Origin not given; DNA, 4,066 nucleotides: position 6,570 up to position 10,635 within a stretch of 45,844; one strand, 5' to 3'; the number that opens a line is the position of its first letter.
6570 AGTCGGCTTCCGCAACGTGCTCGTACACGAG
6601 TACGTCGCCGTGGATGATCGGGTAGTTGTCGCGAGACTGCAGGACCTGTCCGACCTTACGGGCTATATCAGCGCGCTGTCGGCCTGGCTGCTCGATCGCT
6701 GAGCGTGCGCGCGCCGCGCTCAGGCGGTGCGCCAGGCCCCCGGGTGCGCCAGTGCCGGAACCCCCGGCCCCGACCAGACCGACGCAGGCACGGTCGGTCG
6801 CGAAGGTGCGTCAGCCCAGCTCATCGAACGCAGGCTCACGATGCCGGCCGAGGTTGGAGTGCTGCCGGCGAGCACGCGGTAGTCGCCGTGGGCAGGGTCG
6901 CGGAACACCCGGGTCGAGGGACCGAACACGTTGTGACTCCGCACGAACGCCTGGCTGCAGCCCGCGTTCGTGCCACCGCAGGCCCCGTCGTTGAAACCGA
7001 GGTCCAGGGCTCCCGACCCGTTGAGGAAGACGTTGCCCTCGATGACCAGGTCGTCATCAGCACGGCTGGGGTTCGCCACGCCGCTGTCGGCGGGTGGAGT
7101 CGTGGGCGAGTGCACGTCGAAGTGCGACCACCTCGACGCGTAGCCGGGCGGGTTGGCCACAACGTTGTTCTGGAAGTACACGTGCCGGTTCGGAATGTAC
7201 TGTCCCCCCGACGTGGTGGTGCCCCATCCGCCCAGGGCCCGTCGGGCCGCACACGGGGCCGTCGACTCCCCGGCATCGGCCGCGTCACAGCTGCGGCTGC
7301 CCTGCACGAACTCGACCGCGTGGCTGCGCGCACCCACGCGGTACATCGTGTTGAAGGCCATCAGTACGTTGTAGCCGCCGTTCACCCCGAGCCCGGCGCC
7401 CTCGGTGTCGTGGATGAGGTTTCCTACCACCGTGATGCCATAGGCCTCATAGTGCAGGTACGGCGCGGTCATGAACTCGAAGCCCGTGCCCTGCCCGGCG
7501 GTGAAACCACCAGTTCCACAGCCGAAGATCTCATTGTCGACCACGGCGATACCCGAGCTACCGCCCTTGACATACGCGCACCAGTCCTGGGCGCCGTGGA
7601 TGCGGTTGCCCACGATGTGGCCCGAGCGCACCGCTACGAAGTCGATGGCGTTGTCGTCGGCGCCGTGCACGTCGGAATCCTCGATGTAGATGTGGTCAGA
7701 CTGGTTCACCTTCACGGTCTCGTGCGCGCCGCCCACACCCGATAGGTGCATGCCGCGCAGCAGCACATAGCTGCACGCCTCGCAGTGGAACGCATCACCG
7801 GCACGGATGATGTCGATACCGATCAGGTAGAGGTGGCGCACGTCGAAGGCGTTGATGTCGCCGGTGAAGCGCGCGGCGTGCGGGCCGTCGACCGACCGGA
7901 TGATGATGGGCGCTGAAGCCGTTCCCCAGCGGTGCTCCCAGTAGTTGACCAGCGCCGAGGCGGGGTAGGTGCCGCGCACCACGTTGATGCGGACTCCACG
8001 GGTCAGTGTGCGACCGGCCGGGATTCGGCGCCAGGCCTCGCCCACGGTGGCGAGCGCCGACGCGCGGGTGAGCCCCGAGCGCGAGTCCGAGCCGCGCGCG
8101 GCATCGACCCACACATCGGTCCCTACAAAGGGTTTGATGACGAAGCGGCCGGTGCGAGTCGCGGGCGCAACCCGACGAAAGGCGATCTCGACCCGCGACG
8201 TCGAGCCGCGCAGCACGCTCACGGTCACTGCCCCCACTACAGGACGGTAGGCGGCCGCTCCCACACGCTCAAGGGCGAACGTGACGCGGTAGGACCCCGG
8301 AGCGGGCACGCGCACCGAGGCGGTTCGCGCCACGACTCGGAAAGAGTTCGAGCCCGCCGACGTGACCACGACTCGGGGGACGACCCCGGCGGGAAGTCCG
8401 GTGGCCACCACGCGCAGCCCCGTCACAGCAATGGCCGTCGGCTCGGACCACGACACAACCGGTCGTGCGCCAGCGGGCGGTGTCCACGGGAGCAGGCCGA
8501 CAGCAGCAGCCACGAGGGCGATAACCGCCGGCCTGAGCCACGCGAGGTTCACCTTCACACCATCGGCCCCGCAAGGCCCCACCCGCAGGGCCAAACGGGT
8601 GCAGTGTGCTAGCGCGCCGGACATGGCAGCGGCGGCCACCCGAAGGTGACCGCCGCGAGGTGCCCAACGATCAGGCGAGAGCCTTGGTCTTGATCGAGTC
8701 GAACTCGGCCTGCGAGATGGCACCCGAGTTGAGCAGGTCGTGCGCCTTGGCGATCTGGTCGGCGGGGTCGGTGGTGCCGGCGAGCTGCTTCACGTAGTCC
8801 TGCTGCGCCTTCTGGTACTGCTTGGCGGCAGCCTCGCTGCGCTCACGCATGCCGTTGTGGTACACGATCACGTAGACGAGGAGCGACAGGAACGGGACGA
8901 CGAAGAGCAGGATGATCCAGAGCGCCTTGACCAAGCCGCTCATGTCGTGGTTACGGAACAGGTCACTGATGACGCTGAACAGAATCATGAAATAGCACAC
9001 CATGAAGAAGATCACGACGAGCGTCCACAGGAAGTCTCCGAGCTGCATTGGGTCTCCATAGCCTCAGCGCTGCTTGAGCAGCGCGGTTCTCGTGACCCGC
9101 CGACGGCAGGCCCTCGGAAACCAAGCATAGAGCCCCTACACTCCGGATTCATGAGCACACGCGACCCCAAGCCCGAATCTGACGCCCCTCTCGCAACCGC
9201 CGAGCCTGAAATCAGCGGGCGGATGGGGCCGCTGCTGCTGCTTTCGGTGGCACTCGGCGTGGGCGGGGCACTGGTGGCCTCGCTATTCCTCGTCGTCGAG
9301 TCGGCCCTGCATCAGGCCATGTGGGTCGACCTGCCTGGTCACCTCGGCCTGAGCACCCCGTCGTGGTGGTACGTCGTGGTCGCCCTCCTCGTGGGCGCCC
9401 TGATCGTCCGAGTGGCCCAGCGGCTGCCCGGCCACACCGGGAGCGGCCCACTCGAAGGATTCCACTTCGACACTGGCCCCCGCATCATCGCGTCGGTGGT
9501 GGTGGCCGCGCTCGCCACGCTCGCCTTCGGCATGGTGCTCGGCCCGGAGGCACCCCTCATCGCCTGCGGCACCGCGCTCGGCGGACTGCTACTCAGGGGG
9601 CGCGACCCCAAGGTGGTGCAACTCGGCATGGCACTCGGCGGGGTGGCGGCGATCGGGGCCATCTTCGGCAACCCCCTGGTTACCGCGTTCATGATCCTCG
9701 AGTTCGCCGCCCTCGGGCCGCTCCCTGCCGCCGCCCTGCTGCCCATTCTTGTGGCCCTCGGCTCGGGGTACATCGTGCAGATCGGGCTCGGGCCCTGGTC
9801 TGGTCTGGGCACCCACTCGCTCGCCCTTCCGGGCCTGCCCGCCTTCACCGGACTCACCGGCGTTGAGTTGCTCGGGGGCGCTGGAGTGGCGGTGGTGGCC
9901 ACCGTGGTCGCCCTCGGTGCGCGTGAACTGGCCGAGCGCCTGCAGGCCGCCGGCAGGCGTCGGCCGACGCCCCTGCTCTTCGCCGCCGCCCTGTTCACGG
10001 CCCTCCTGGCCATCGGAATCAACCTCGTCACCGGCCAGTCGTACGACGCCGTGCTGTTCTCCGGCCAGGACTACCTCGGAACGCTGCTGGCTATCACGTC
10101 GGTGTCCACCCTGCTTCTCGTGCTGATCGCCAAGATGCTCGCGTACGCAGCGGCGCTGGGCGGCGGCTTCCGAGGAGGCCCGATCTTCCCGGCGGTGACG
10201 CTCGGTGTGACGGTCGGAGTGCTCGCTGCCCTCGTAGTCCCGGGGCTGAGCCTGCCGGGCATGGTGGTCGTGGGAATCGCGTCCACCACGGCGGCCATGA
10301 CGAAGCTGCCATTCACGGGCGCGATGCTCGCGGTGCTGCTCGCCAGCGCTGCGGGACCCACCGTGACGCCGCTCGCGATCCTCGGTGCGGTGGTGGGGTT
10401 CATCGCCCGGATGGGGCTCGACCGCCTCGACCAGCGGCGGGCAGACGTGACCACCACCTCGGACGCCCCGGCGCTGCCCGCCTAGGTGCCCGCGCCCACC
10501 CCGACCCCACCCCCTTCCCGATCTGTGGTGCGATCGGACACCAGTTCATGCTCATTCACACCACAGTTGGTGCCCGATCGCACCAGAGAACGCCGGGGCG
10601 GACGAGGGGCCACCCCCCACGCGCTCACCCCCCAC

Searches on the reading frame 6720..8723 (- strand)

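Call 79: search_protein_families(library=pfam, proteins=[window:6720-8723:-], max_evalue=0.00001)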
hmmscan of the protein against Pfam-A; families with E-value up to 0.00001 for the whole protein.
window:6720-8723:- (667 aa): 1 family
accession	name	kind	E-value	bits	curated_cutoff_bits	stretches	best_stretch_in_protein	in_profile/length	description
PF13229.12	Beta_helix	-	4.7e-08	33.3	25.9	1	312-461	3-135/158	Right handed beta helix region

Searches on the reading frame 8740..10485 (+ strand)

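Call 79: search_protein_families(library=pfam, proteins=[window:8740-10485:+], max_evalue=0.00001)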
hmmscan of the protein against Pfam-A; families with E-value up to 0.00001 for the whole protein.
window:8740-10485:+ (581 aa): 1 family
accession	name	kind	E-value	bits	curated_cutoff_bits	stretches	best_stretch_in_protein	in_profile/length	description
PF00654.25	Voltage_CLC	-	5.6e-20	72.2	24.8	1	221-550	8-338/346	Voltage gated chloride channel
